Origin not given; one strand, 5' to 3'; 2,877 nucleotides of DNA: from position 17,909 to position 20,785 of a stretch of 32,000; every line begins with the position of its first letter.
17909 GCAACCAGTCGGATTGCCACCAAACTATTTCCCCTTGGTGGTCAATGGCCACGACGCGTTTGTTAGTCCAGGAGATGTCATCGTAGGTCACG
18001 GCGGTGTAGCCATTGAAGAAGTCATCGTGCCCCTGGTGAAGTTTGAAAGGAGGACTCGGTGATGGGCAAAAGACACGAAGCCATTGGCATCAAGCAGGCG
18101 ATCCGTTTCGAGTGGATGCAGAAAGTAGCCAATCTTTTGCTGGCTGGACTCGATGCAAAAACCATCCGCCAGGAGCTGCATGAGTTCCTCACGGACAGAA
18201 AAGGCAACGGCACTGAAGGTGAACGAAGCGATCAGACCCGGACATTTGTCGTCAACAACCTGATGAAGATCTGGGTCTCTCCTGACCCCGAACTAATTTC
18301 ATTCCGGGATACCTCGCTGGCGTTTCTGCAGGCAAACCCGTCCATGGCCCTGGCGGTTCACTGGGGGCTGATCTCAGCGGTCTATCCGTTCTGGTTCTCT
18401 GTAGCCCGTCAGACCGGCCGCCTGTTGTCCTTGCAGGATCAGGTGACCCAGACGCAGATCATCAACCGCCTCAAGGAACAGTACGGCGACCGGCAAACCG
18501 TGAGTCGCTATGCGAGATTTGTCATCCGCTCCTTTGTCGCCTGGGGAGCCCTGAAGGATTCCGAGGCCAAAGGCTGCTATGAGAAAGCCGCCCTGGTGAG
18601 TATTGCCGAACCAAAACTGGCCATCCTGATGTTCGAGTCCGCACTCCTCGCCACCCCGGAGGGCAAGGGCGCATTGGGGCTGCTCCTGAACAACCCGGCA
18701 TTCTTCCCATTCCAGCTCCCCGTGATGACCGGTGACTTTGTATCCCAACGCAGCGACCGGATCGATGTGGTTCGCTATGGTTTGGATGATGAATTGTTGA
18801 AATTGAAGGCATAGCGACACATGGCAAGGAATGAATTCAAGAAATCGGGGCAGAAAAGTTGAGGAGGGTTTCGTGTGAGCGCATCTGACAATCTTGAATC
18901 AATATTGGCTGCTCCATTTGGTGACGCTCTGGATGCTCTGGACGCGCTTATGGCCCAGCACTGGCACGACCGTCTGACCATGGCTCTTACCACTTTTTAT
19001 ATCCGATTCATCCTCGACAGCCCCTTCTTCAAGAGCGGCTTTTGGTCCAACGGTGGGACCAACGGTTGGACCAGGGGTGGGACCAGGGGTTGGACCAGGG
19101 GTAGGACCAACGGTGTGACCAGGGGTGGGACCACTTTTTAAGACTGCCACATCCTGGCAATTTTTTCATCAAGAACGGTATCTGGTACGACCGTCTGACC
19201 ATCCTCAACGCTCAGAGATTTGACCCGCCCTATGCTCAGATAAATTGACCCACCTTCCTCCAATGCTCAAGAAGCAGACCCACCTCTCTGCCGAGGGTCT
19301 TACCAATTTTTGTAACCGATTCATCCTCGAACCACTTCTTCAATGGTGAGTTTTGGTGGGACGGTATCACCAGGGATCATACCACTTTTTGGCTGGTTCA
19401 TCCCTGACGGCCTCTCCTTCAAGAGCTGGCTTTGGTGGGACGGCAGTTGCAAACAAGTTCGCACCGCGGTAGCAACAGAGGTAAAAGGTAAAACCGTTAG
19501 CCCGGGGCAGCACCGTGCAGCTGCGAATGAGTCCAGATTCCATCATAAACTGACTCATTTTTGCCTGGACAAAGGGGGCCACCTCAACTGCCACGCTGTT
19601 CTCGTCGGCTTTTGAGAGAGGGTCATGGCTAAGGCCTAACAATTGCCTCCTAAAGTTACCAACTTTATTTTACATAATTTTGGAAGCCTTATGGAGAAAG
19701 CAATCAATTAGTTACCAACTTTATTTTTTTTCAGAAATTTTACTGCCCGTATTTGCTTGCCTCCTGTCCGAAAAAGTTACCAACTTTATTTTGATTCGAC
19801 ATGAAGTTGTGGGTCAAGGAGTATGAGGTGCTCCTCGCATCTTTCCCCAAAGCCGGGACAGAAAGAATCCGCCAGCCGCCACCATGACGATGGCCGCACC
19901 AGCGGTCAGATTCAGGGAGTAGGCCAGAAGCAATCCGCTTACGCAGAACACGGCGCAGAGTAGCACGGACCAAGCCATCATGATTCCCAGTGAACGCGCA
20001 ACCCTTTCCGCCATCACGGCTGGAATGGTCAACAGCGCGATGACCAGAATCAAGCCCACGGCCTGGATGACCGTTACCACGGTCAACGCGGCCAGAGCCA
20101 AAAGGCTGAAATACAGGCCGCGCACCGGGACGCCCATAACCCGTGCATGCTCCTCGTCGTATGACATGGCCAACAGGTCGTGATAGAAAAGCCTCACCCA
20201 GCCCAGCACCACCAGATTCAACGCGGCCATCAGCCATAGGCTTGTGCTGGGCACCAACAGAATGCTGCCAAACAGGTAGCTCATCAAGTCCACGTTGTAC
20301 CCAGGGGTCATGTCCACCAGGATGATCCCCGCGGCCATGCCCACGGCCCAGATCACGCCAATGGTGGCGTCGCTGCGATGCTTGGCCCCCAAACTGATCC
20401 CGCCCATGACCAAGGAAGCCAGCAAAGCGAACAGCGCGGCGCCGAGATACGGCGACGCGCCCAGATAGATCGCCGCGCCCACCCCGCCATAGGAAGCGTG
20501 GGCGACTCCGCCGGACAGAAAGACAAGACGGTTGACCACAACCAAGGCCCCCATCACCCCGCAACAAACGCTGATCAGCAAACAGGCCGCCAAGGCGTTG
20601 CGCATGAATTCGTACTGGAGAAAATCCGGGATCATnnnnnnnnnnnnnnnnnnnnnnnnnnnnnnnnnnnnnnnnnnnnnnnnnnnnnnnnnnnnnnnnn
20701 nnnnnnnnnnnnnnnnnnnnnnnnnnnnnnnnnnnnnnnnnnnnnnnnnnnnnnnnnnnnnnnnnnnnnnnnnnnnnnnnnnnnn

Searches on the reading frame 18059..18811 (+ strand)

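Call 7: search_protein_families(library=pfam, proteins=[window:18059-18811:+], max_evalue=0.01)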
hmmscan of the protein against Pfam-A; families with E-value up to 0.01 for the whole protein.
window:18059-18811:+ (251 aa): 0 families

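Call 8: search_protein_families(library=padloc, proteins=[window:18059-18811:+], max_evalue=0.001)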
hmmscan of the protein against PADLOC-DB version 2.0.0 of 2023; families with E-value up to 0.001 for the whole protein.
window:18059-18811:+ (251 aa): 2 families
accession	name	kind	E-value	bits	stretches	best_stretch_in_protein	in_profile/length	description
PDLC02444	BrxA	-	1e-119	396.5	1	2-250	1-248/251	BrxA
PDLC02437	BrxA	-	2e-42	143.3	1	8-243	3-230/238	BrxA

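Call 12: search_protein_families(library=ncbifam, proteins=[window:18059-18811:+], max_evalue=0.001)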
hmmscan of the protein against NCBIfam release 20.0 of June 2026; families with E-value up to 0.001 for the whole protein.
window:18059-18811:+ (251 aa): 0 families

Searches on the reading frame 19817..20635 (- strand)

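Call 79: search_protein_families(library=pfam, proteins=[window:19817-20635:-], max_evalue=0.0001)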
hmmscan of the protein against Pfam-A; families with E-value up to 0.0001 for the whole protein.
window:19817-20635:- (273 aa): 2 families
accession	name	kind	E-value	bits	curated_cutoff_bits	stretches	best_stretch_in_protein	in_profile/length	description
PF00950.22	ABC-3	-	1.8e-70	237.8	20.1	1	7-260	1-254/258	ABC 3 transport family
PF01032.23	FecCD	-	6.4e-08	32.4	26.5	1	43-259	79-305/311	FecCD transport family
